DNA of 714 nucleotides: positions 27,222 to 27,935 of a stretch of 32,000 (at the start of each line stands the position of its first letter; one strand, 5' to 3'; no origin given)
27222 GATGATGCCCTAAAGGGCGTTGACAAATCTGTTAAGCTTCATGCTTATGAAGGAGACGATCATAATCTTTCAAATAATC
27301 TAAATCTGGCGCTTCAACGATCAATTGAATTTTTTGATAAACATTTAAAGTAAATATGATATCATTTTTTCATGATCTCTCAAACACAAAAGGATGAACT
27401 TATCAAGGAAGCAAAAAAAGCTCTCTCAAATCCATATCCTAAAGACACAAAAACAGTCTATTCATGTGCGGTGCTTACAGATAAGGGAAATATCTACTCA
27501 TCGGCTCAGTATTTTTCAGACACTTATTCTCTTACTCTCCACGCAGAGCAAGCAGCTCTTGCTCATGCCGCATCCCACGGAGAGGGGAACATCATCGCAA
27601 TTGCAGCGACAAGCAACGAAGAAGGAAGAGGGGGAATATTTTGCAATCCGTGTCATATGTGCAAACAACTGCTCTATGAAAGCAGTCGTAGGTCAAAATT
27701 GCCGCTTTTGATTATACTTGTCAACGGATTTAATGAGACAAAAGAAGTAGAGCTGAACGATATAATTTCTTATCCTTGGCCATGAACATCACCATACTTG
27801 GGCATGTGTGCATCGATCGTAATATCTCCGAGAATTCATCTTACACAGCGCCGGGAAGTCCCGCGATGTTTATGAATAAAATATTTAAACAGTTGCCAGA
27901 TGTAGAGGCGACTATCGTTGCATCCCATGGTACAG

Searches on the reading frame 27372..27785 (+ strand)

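Call 31: search_protein_families(library=pfam, max_evalue=0.001, proteins=[window:27372-27785:+])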
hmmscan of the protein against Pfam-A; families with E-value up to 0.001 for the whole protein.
window:27372-27785:+ (137 aa): 2 families
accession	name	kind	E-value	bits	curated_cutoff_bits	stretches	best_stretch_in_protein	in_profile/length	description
PF00383.29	dCMP_cyt_deam_1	-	9.3e-11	42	25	1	6-105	3-94/102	Cytidine and deoxycytidylate deaminase zinc-binding region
PF08211.18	dCMP_cyt_deam_2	-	0.00031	21.4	25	1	5-72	39-106/130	Cytidine and deoxycytidylate deaminase zinc-binding region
